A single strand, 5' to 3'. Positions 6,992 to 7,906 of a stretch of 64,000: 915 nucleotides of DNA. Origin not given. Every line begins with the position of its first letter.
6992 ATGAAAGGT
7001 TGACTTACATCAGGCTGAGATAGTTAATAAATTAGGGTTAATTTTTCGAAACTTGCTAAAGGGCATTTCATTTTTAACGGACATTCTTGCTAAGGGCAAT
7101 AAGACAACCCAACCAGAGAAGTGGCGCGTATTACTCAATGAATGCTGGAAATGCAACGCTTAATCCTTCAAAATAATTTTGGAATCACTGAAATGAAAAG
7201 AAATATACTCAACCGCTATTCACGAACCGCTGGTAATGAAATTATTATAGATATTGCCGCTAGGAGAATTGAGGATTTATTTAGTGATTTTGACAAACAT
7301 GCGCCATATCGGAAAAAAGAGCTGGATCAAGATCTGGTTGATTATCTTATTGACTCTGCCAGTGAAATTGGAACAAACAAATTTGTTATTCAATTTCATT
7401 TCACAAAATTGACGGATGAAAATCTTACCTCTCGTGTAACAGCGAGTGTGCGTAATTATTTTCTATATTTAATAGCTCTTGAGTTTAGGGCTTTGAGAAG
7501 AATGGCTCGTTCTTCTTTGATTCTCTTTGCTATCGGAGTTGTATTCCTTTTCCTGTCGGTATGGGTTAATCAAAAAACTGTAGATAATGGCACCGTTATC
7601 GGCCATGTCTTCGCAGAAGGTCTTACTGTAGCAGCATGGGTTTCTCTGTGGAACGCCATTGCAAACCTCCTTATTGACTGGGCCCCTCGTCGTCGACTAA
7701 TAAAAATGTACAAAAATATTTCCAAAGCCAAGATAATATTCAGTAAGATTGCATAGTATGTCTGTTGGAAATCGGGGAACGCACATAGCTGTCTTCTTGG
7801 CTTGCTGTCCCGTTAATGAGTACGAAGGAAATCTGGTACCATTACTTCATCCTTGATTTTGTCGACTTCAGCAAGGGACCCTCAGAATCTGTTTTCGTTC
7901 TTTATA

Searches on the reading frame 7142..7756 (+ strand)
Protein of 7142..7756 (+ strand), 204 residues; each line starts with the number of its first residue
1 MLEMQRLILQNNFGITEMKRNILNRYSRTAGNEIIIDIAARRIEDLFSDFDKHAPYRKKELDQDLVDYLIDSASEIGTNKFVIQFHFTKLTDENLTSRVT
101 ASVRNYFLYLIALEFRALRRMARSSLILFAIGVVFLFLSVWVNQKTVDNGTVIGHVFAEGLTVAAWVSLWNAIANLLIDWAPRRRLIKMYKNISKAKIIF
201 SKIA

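Call 7: search_protein_families(library=pfam, proteins=[window:7142-7756:+], max_evalue=0.01)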
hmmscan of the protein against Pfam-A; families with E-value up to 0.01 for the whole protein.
window:7142-7756:+ (204 aa): 0 families

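Call 28: search_protein_families(library=padloc, proteins=[window:7142-7756:+], max_evalue=0.01)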
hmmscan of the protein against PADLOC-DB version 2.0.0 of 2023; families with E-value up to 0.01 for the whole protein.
window:7142-7756:+ (204 aa): 1 family
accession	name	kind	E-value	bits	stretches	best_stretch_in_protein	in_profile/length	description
PDLC00637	ZorA2|ZorA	-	0.0018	15.2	0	106-181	25-103/420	MotA/ExbB/TolQ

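Call 38: search_protein_families(library=pfam, proteins=[L003:8889-9428:+, L006:3465-3731:+], max_evalue=0.001)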
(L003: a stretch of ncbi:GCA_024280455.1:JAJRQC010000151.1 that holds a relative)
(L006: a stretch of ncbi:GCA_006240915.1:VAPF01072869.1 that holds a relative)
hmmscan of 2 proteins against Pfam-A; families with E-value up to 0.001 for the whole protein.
L003:8889-9428:+ (179 aa): 1 family
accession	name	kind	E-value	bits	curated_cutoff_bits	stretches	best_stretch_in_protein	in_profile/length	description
PF12358.13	DUF3644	-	6e-52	176.3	27.6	1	13-166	2-154/183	Domain of unknown function (DUF3644)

L006:3465-3731:+ (88 aa): 1 family
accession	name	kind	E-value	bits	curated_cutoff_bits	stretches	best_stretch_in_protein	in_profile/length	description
PF08299.17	Bac_DnaA_C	-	0.00074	19.9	31.5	0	3-44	25-67/69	Bacterial dnaA protein helix-turn-helix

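Call 51: find_related_loci(query=window:7142-7756:+, collection=metagenome_contigs, flank=3000)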
Query window:7142-7756:+ (204 aa) in metagenome_contigs; peptide patterns used: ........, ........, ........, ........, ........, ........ (x = any residue, [..] = any of these).
343 stretches matched a pattern; 12 encode a relative of the query (tblastn E <= 1e-3); 12 distinct loci.
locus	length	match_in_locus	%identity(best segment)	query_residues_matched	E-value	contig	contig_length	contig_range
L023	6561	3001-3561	70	14-200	1e-85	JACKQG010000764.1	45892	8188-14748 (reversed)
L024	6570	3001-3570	66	13-202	3e-82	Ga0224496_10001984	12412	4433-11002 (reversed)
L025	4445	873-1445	64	14-204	3e-80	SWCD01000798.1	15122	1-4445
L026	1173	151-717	63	14-202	1e-84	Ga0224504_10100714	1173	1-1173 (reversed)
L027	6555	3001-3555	62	18-202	4e-73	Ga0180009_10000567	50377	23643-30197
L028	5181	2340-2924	53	10-204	1e-69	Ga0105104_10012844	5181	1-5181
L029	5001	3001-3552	58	17-200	1e-65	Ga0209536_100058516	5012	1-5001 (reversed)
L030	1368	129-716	52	10-204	2e-68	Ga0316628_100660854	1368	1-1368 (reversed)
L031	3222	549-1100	52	18-201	1e-63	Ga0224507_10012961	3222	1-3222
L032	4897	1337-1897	53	14-200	3e-63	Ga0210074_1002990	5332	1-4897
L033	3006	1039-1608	49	14-203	1e-61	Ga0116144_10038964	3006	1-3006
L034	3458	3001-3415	45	18-158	2e-31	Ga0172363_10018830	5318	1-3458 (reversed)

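Call 65: search_protein_families(library=ncbifam, proteins=[window:7142-7756:+], max_evalue=0.01)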
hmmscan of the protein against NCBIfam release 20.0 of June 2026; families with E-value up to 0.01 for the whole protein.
window:7142-7756:+ (204 aa): 0 families
